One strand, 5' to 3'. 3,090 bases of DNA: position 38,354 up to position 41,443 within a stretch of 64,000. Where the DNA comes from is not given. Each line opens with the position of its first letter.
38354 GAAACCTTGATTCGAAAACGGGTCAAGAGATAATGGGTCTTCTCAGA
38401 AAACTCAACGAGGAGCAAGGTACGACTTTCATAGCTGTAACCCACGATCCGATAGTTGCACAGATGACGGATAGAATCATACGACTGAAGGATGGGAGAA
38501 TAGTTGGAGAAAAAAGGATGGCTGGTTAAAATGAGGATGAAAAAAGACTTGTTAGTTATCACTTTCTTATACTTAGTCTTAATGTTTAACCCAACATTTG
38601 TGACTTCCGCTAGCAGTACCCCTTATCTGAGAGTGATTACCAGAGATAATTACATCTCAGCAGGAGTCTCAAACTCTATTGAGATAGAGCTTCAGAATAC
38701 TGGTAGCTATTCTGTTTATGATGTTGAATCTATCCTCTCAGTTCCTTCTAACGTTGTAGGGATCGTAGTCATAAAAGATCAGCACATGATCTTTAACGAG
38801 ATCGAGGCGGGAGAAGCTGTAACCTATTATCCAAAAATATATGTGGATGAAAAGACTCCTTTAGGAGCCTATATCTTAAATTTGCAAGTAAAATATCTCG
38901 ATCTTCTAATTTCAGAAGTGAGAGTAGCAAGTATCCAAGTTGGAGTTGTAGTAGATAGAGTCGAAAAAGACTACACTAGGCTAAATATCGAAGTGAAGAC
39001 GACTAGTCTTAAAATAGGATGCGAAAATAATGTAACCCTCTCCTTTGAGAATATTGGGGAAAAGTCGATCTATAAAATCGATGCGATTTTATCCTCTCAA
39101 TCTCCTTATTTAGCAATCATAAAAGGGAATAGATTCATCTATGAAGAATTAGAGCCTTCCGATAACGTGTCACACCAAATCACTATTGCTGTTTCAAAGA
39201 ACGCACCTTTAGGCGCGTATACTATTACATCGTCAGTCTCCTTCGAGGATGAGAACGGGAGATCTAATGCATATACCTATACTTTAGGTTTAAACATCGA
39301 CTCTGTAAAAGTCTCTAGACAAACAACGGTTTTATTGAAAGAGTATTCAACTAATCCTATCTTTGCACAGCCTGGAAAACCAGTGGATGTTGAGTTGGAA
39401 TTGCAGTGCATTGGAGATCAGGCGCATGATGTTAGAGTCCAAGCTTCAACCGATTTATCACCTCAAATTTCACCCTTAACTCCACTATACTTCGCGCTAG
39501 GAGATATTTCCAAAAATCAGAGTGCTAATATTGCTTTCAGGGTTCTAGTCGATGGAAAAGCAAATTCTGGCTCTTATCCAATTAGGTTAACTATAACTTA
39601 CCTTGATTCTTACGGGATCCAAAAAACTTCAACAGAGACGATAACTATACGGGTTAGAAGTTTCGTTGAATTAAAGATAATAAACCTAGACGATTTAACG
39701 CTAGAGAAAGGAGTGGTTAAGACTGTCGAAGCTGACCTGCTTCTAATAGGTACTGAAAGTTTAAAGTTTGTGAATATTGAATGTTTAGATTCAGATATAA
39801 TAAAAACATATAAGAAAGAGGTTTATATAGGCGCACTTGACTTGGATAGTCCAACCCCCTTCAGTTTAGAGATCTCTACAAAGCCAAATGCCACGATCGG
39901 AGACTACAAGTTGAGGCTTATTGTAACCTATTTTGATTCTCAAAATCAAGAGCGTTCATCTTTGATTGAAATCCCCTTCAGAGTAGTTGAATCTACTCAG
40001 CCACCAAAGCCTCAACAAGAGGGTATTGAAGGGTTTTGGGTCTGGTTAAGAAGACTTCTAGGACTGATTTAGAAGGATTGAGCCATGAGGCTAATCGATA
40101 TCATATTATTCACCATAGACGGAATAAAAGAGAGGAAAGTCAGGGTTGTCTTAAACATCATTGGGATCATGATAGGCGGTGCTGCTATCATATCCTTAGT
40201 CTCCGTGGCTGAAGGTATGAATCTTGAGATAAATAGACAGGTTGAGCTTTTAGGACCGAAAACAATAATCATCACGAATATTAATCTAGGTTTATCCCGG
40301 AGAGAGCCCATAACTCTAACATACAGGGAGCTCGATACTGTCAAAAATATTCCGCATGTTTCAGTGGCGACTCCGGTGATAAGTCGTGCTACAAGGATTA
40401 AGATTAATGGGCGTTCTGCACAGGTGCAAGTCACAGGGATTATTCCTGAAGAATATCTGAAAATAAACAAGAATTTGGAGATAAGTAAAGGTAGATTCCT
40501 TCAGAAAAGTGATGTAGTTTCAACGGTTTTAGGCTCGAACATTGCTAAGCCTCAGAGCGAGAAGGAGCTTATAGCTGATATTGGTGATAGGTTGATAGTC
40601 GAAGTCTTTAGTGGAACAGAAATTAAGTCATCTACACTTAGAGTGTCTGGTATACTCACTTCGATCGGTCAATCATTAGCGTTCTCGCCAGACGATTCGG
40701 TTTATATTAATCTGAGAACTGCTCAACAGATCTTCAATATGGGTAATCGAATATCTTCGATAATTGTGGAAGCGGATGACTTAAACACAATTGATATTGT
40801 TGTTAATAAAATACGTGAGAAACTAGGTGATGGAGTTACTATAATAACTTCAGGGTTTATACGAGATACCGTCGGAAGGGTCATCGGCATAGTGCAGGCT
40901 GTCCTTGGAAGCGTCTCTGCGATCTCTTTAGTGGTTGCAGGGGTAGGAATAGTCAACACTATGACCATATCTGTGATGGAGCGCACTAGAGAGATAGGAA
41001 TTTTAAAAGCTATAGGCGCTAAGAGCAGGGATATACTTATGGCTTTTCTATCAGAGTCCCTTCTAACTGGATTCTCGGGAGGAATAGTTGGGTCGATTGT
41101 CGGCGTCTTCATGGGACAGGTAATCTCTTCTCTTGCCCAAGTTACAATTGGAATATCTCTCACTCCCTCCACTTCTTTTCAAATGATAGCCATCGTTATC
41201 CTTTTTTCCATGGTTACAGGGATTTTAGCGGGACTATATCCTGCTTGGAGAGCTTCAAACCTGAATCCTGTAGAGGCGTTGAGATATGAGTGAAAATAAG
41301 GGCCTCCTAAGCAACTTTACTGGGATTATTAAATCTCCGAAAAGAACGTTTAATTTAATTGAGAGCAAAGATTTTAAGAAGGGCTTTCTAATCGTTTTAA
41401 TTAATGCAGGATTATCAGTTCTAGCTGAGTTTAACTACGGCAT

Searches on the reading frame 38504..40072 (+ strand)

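Call 95: search_protein_families(library=pfam, proteins=[window:38504-40072:+], max_evalue=0.00001)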
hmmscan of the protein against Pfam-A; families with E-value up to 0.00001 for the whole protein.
window:38504-40072:+ (522 aa): 1 family
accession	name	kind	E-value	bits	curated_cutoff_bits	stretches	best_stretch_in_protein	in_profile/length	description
PF10633.15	NPCBM_assoc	-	1.6e-11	44.7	24.4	0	52-131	2-77/78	NPCBM-associated, NEW3 domain of alpha-galactosidase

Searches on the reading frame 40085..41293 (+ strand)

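Call 95: search_protein_families(library=pfam, proteins=[window:40085-41293:+], max_evalue=0.00001)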
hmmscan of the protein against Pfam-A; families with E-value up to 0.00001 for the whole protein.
window:40085-41293:+ (402 aa): 2 families
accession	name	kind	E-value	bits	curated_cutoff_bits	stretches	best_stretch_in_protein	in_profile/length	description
PF12704.14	MacB_PCD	-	1.9e-26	94.1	27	1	22-245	2-206/207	MacB-like periplasmic core domain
PF02687.27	FtsX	-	1.8e-23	83.3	25.5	1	276-395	2-120/120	FtsX-like permease C-terminal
